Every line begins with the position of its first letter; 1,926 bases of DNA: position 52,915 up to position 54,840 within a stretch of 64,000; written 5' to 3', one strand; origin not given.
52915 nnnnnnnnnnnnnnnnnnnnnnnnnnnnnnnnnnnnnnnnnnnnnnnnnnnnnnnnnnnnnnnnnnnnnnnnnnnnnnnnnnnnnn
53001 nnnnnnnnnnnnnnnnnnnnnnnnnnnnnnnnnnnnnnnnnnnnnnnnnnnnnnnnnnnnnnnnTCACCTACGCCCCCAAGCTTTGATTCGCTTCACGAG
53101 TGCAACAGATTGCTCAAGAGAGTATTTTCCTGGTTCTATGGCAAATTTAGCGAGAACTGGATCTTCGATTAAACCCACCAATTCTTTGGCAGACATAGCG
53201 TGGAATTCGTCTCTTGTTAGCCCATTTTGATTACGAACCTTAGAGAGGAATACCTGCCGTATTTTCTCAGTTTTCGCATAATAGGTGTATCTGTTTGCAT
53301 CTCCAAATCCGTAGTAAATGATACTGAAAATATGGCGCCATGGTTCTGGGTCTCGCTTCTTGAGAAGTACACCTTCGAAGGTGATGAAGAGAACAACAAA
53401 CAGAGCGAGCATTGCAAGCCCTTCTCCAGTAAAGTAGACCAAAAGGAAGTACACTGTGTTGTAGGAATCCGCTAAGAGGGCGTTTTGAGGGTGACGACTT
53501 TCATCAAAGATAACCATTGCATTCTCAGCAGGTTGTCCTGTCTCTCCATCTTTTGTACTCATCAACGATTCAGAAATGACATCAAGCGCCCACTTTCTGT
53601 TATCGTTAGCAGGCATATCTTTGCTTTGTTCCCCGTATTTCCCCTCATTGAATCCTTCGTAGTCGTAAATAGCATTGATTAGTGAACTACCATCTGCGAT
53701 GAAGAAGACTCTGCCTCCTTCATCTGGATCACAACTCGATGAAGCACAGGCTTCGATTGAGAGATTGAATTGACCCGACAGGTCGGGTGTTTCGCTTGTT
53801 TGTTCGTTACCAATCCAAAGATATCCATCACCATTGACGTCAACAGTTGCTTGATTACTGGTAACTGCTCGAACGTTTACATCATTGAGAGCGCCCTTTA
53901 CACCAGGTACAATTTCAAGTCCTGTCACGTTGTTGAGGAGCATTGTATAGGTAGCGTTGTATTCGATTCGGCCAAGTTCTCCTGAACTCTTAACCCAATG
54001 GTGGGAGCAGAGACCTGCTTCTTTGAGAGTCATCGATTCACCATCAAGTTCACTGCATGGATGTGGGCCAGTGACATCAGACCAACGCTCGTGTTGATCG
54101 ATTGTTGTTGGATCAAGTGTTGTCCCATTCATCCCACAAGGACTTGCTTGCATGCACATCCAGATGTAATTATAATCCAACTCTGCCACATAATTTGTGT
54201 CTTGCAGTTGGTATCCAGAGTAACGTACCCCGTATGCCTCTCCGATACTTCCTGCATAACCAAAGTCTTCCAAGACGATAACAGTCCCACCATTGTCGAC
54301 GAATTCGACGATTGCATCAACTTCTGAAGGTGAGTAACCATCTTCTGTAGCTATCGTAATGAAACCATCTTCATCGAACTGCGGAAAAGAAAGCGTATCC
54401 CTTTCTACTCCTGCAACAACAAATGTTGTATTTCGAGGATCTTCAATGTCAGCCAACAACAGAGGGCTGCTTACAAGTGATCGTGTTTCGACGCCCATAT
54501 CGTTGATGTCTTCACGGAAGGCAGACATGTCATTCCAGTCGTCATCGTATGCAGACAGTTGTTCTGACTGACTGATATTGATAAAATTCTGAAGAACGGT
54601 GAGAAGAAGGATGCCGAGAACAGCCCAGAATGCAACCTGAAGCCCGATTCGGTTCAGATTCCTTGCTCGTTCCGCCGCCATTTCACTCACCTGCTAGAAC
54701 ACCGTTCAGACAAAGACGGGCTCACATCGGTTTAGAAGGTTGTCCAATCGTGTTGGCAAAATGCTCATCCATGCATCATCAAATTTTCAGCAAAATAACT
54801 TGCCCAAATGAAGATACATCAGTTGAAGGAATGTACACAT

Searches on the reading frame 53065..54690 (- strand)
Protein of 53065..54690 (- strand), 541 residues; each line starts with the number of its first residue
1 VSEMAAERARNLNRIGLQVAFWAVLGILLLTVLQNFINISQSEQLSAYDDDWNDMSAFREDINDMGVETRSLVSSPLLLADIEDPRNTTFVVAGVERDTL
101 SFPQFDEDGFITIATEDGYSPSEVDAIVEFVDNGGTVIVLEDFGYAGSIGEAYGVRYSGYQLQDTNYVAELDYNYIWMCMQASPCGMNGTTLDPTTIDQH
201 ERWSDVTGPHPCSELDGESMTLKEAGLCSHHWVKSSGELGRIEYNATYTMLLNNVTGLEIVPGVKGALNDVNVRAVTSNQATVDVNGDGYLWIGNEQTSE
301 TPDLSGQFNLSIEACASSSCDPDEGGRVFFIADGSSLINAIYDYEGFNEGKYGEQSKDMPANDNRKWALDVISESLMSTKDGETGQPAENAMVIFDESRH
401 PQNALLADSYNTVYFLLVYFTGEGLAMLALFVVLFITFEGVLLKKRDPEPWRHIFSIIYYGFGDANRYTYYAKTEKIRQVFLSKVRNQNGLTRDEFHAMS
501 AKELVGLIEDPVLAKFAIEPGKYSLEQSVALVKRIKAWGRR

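Call 3: search_protein_families(library=pfam, proteins=[window:53065-54690:-], max_evalue=1)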
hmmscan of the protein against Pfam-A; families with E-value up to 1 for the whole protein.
window:53065-54690:- (541 aa): 3 families
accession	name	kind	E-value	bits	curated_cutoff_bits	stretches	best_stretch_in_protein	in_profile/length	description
PF14258.12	DUF4350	-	1.8e-06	28.8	30.4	1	96-346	24-172/181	Domain of unknown function (DUF4350)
PF23355.1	IFT52_GIFT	-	0.16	11.4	27.2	1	110-140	49-79/246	IFT52 GIFT domain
PF09822.16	ABC_transp_aux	-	0.18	11.5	34.7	1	111-141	50-80/288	ABC-type uncharacterized transport system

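Call 4: search_protein_families(library=ncbifam, proteins=[window:53065-54690:-], max_evalue=1)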
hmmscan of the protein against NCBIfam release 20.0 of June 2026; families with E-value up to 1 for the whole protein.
window:53065-54690:- (541 aa): 0 families
